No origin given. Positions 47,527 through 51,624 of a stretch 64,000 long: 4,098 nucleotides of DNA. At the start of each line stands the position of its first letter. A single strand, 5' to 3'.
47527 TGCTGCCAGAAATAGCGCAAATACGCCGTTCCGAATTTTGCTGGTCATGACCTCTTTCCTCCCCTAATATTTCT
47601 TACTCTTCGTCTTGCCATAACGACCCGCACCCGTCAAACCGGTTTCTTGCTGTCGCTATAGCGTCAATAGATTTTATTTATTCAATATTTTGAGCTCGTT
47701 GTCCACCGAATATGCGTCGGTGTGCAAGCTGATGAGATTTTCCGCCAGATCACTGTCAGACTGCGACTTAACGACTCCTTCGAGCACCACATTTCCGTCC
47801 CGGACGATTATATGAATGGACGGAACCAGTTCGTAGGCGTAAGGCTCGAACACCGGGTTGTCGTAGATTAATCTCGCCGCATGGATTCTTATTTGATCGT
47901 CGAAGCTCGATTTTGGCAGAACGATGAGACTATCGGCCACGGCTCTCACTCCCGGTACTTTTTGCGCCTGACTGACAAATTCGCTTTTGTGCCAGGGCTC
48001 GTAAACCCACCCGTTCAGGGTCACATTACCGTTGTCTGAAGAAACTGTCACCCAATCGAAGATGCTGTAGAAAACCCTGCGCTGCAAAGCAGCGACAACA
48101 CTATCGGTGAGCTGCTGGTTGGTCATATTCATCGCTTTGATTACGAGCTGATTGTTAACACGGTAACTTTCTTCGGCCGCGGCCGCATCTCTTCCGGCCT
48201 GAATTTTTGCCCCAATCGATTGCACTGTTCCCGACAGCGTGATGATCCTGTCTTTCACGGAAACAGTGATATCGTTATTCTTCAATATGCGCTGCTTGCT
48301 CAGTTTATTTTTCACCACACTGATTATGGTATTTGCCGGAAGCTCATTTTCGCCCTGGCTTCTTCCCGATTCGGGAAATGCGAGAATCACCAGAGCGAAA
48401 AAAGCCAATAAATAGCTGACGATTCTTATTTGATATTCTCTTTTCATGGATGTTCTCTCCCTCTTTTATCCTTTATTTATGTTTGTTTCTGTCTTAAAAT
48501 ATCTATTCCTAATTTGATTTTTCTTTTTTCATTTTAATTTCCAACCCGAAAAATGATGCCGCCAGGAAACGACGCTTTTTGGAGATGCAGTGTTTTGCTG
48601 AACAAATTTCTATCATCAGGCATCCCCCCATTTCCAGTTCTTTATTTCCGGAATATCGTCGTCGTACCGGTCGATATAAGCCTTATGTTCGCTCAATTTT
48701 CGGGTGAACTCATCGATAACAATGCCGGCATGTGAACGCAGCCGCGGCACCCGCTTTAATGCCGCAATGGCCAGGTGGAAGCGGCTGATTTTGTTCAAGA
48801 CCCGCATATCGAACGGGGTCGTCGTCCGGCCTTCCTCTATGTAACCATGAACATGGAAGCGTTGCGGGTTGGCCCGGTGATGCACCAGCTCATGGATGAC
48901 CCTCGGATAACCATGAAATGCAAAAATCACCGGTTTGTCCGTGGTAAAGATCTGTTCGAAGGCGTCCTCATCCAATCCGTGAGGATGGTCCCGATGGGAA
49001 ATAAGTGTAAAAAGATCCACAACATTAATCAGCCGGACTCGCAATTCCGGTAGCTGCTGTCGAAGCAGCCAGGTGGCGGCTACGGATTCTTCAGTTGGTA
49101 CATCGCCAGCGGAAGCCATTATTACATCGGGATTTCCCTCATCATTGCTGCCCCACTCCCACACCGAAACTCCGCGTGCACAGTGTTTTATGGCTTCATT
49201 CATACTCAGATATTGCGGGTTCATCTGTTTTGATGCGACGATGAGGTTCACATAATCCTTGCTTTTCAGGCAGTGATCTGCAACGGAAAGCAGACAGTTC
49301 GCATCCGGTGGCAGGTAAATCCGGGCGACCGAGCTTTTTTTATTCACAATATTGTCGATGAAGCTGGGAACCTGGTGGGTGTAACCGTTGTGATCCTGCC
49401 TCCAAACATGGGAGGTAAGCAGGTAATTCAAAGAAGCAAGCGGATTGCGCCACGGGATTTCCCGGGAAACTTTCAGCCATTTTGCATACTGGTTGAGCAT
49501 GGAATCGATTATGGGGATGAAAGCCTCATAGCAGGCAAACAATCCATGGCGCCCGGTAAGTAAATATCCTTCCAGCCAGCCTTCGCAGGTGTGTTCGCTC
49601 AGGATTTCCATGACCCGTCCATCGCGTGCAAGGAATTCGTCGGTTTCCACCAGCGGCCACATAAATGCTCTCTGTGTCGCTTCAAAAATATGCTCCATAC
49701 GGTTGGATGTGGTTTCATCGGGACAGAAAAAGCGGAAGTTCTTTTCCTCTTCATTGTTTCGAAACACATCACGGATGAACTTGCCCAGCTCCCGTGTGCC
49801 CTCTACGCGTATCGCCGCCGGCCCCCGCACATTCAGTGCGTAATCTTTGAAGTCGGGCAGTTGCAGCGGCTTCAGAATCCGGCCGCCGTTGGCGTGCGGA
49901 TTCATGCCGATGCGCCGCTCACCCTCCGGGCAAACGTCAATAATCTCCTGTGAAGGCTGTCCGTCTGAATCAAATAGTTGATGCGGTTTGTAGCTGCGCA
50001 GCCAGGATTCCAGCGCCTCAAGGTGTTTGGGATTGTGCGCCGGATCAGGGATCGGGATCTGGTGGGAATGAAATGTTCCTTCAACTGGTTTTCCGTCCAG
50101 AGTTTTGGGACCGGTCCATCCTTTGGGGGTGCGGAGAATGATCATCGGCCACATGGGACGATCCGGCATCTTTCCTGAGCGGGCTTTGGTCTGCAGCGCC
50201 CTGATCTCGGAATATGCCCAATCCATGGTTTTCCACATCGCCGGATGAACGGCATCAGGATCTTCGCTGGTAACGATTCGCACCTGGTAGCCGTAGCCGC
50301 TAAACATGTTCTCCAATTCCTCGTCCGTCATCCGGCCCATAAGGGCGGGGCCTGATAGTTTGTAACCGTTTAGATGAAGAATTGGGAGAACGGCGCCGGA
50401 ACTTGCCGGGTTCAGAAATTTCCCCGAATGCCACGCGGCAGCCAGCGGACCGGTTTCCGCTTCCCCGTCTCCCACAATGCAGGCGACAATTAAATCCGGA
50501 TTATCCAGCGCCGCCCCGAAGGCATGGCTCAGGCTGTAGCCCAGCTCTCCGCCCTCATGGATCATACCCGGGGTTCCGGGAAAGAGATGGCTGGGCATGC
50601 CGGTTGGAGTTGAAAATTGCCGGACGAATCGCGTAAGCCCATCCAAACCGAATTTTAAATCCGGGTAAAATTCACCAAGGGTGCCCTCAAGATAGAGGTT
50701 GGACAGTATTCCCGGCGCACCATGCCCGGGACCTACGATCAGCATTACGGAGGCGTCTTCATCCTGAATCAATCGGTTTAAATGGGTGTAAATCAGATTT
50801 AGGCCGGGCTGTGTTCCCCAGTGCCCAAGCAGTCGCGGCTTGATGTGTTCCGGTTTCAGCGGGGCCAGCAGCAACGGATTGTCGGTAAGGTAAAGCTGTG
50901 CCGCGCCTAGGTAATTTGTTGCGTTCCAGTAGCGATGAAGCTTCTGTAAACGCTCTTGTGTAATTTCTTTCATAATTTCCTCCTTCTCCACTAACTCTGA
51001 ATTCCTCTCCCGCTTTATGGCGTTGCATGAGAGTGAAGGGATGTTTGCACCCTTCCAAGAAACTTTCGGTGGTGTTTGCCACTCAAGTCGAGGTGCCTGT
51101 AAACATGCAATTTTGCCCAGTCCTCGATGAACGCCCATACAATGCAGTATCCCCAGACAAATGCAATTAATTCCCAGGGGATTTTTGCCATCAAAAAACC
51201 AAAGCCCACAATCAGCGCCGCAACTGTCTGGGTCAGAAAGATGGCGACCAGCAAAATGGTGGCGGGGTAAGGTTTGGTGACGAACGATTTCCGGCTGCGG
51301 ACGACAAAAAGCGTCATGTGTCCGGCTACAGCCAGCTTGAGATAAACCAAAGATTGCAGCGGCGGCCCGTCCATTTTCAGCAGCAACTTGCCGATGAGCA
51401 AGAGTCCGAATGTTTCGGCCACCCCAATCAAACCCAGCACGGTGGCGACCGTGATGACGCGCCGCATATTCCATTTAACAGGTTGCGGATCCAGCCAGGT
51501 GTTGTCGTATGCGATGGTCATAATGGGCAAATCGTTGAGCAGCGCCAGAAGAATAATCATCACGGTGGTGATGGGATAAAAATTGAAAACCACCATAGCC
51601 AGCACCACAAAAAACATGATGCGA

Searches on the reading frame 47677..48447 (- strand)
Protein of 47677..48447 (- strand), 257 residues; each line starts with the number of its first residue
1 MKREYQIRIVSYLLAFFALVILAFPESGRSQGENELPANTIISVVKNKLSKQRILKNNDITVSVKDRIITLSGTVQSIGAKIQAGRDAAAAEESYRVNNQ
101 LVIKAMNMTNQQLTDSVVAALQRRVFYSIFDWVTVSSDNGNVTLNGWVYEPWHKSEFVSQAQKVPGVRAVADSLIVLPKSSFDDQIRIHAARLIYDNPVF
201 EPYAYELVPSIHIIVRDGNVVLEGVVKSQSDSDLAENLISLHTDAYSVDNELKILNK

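Call 48: search_protein_families(library=pfam, proteins=[window:47677-48447:-], max_evalue=0.001)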
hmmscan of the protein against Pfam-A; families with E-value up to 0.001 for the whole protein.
window:47677-48447:- (257 aa): 1 family
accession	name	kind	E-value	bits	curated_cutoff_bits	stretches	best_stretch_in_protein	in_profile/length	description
PF04972.22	BON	-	1.1e-26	93.4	27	3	39-104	3-68/69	BON domain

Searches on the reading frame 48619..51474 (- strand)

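Call 48: search_protein_families(library=pfam, proteins=[window:48619-51474:-], max_evalue=0.001)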
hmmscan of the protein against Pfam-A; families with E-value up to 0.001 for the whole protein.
window:48619-51474:- (952 aa): 3 families
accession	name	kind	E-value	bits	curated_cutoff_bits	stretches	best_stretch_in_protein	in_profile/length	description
PF09364.15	XFP_N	-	7.2e-158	525.6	23.7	1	171-532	2-363/364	XFP N-terminal domain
PF09363.15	XFP_C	-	2.9e-86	288.5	23.4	1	749-949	1-202/202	XFP C-terminal domain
PF03894.20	XFP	-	3.8e-86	287.8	22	1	562-738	2-177/177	D-xylulose 5-phosphate/D-fructose 6-phosphate phosphoketolase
